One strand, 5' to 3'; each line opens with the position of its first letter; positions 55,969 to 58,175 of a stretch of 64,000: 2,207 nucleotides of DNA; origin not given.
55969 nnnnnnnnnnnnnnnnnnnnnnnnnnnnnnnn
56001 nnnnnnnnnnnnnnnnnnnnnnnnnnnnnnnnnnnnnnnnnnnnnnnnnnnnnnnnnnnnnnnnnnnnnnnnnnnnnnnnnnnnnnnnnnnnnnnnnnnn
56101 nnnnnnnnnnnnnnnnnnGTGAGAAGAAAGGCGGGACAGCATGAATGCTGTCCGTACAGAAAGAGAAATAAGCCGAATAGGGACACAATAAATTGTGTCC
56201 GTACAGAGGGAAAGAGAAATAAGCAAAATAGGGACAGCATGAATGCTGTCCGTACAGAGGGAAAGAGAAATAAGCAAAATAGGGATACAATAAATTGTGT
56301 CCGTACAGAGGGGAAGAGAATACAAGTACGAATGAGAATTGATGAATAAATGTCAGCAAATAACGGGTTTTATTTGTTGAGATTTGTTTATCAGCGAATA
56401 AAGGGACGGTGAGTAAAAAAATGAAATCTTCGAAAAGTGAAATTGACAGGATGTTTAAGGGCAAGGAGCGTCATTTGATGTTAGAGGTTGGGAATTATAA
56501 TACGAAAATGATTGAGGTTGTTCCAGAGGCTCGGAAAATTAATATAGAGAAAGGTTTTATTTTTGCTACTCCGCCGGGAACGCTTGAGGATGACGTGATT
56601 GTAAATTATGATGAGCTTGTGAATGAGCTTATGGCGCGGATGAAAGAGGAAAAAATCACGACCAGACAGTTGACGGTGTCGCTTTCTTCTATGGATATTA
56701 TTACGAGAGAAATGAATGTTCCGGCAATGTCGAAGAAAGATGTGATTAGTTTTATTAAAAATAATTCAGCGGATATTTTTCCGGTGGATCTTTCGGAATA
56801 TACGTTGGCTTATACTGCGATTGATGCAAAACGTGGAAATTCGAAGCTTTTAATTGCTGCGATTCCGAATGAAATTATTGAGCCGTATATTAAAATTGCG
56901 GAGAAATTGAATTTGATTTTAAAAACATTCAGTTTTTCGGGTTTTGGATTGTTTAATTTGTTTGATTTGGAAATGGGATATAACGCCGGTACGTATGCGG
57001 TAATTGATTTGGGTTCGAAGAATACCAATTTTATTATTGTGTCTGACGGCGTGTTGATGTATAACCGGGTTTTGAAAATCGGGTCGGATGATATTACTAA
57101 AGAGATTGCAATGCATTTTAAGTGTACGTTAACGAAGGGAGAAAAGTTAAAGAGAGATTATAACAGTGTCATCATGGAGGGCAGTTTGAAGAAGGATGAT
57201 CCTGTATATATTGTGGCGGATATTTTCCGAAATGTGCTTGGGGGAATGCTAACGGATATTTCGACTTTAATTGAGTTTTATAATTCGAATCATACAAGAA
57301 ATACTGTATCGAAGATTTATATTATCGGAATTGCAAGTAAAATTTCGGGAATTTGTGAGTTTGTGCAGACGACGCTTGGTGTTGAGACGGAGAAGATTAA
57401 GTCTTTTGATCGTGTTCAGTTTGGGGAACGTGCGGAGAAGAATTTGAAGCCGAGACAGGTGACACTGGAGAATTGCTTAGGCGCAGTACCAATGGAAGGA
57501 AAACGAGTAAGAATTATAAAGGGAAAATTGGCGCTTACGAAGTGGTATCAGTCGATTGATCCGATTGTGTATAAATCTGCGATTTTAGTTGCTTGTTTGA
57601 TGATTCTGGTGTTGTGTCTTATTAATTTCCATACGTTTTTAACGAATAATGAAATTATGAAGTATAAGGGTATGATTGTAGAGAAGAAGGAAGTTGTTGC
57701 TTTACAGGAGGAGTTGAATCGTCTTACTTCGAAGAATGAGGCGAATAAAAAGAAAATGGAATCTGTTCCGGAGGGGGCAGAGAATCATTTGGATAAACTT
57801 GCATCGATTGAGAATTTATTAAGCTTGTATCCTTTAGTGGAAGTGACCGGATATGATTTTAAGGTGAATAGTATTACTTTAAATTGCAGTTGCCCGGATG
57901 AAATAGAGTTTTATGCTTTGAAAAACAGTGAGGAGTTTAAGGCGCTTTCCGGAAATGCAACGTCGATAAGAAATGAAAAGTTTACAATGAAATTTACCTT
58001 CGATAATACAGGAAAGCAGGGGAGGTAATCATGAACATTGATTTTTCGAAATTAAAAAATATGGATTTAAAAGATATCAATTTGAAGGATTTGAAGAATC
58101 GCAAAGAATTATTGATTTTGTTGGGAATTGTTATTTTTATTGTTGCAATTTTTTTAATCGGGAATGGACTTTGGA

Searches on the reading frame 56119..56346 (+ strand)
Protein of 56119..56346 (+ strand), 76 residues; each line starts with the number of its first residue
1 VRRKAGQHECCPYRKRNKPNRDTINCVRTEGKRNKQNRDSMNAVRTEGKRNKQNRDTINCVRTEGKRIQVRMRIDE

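Call 59: find_homologous_proteins(query=window:56119-56346:+, max_evalue=10)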
Query seq(76 aa) (76 aa): 7 proteins with E <= 10 among 19 candidates.
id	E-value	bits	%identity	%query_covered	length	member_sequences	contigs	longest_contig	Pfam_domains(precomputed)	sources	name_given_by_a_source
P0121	2.5e-41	156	99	100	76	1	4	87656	-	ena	-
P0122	8.1e-11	59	53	72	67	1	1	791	-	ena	-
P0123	1.2e-2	34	81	36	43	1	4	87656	-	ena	-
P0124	4.9e-1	29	62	47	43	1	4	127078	-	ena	-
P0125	4.9e-1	28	83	16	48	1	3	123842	-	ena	-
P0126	1.2e+0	27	56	59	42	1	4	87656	-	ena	-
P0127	3.6e+0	26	68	33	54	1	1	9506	-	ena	-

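Call 60: find_encoding_contigs(protein=P0124, flank=10000, max_places=3)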
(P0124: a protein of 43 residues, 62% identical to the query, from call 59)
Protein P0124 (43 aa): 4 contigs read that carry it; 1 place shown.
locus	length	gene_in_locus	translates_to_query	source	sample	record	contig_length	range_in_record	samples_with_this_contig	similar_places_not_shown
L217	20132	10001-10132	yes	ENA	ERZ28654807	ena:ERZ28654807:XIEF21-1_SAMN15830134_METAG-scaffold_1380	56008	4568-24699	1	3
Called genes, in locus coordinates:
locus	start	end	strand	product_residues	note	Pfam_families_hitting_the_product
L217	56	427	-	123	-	PF14198:TnpV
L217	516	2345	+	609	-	PF00239:Resolvase, PF07508:Recombinase, PF13408:Zn_ribbon_recom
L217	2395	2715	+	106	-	PF04545:Sigma70_r4, PF01381:HTH_3 (weak)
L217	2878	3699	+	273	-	PF00575:S1, PF23459:S1_RRP5 (weak)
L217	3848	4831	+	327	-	-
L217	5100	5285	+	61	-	PF00830:Ribosomal_L28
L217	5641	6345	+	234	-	-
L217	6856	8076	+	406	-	PF13527:Acetyltransf_9, PF17668:Acetyltransf_17, PF13530:SCP2_2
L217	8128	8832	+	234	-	PF20582:UPF0758_N, PF04002:RadC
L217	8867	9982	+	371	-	PF00022:Actin, PF06723:MreB_Mbl, PF11104:PilM_2 (faint), PF00012:HSP70, PF14450:FtsA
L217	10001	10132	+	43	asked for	-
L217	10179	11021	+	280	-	PF04085:MreC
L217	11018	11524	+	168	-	PF04093:MreD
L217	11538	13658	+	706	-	PF03717:PBP_dimer, PF00905:Transpeptidase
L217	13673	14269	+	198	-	PF05209:MinC_N, PF22642:MinC_N_1, PF03775:MinC_C, PF03961:FapA (weak)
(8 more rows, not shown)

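Call 61: find_encoding_contigs(protein=P0125, flank=10000, max_places=3)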
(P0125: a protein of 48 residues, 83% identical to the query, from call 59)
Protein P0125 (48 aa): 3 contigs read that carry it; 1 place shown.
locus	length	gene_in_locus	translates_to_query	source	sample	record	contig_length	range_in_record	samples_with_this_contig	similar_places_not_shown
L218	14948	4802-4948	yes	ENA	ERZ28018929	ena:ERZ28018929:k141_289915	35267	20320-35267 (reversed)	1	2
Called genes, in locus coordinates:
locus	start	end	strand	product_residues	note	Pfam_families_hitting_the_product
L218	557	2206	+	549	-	-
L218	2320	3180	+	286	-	PF01263:Aldose_epim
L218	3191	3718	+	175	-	-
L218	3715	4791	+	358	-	PF00365:PFK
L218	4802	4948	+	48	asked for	-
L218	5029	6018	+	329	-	PF01078:Mg_chelatase (faint), PF05496:RuvB_N, PF00004:AAA, PF07728:AAA_5, PF17864:AAA_lid_4, PF05491:WHD_RuvB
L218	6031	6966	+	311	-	PF00849:PseudoU_synth_2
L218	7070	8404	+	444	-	PF01029:NusB, PF22458:RsmF-B_ferredox, PF01189:Methyltr_RsmB-F, PF01728:FtsJ (weak), PF13847:Methyltransf_31, PF13649:Methyltransf_25 (faint)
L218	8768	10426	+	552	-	PF03190:Thioredox_DsbH, PF13098:Thioredoxin_2 (weak), PF13899:Thioredoxin_7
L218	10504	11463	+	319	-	PF00291:PALP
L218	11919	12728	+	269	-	-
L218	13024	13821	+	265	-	-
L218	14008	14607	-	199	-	PF01467:CTP_transf_like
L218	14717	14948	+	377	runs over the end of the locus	-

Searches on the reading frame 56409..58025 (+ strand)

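Call 42: search_protein_families(library=pfam, proteins=[window:56409-58025:+], max_evalue=0.001)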
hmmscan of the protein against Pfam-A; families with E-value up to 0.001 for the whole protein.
window:56409-58025:+ (539 aa): 2 families
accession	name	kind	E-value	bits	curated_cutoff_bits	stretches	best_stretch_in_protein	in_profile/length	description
PF11104.14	PilM_2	-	2e-24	86.6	27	1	26-348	3-324/340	Type IV pilus assembly protein PilM;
PF14450.12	FtsA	-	1.4e-11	45.2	31.8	1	197-326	1-106/127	Cell division protein FtsA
